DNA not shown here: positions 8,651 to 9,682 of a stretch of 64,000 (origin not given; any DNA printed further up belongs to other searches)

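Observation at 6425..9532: Operon coupling a Cas4-like Fe-S PD-(D/E)XK nuclease, a DUF2207 membrane protein and a sensor-less GGDEF cyclase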

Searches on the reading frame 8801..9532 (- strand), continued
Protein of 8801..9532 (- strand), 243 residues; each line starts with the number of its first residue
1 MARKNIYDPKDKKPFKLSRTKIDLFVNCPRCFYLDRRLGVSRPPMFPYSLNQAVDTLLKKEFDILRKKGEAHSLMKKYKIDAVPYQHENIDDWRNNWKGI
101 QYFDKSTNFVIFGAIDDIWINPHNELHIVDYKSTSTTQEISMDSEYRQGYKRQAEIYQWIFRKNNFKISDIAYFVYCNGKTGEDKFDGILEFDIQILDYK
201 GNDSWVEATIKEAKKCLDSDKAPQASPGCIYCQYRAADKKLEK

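Call 60: find_related_loci(query=A1, collection=viral_contigs, flank=6000)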
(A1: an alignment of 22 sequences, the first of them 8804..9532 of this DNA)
Query A1 (243 aa) in viral_contigs; peptide patterns used: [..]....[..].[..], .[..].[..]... (x = any residue, [..] = any of these).
52 stretches matched a pattern; 10 encode a relative of the query (tblastn E <= 1e-3); 10 distinct loci.
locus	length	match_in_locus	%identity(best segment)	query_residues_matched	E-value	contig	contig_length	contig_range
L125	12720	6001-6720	55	4-243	1e-97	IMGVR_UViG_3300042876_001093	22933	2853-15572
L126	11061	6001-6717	56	4-243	5e-97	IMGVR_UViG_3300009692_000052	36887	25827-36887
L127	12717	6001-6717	57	4-241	1e-94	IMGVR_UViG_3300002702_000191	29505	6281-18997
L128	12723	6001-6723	55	4-243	1e-93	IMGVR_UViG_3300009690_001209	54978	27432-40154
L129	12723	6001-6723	55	4-243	1e-93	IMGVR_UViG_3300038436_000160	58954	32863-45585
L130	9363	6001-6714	54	4-242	2e-93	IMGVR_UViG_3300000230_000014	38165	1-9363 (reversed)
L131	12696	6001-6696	55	4-234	7e-91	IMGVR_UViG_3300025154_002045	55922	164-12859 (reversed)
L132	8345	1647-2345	55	4-237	4e-88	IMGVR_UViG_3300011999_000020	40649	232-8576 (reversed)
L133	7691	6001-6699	52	4-237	1e-87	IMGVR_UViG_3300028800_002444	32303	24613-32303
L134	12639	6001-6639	51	16-234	1e-70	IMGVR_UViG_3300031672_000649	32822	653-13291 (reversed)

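Call 79: search_protein_representatives(protein=window:8804-9532:-)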
Query: 243 residues. Proteins with E-value up to 0.001 (for the whole library): 1970; up to 1e-10: 1066; up to 1e-30: 284. The best 150 are listed.
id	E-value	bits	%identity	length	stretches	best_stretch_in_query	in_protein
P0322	2.0e-90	318.9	41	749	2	12-237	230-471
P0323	6.7e-81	287.7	49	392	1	3-235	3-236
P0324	1.6e-77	276.6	52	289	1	2-219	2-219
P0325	1.8e-77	276.5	52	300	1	4-232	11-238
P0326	2.1e-76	272.9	50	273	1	3-237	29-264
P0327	6.0e-76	271.5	52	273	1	10-240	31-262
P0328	2.6e-74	266.1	48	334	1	4-243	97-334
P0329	8.2e-72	257.9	50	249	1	3-236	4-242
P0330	9.9e-72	257.6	48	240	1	6-237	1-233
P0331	2.1e-71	256.6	50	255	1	3-237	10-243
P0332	4.7e-70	252.2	48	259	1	4-242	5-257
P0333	9.8e-70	251.1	47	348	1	10-242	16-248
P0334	3.0e-69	249.5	52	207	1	39-241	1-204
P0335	7.1e-69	248.3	47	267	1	15-241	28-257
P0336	2.9e-68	246.3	47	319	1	6-241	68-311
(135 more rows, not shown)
